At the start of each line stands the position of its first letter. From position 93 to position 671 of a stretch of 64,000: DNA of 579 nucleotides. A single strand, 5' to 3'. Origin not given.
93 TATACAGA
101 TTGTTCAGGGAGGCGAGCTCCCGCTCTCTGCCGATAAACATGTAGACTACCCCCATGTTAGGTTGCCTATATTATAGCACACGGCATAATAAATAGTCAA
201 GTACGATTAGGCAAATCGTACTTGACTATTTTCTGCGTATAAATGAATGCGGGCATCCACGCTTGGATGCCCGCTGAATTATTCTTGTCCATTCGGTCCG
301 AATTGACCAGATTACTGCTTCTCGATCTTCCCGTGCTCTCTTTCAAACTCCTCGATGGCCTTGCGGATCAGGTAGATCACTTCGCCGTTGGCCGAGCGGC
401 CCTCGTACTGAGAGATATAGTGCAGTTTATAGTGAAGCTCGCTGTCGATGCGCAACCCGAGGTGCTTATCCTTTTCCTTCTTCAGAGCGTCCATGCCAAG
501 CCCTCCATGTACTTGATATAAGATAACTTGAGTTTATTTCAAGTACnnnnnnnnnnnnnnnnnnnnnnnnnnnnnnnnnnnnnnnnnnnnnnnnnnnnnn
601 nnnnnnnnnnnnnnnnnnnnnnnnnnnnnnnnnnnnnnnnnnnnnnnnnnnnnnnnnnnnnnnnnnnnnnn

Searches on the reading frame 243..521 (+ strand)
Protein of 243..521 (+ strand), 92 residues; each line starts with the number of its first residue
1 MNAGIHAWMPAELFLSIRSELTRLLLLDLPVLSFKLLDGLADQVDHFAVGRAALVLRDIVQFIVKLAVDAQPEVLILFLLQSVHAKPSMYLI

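Call 52: search_protein_families(library=padloc, alignment_id=A3, max_evalue=0.00001)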
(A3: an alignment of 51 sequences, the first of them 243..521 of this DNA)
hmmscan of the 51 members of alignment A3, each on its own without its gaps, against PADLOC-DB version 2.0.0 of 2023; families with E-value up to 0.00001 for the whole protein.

A. member 1, window:243-521:+ (92 aa): 0 families

B. families by the number of members that match (of 51 scanned): 42 families (the first 25 are shown)
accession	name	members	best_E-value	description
PDLC04135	mad3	3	4.7e-29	mads_3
PDLC02980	AriA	2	7.7e-13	-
PDLC04140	mad8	2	5.2e-12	mads_8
PDLC04786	PDC-S01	1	4.9e-111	-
PDLC04836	PDC-S04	1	5.6e-110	-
PDLC04792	PDC-S01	1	2.6e-103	-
PDLC04788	PDC-S01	1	1.5e-58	-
PDLC04837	PDC-S04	1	3.1e-58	-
PDLC02335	AbiLi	1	1e-33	AbiLi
PDLC04990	PDC-S31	1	8.3e-33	-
PDLC04840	PDC-S04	1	9.3e-29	-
PDLC04994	PDC-S31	1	1.1e-20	-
PDLC03963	SoFic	1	4.9e-19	-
PDLC04787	PDC-S01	1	2.1e-15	-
PDLC04992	PDC-S31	1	4.5e-15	-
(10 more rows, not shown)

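Call 53: search_protein_families(library=pfam, proteins=[window:243-521:+], max_evalue=0.001)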
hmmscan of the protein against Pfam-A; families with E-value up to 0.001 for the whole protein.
window:243-521:+ (92 aa): 0 families
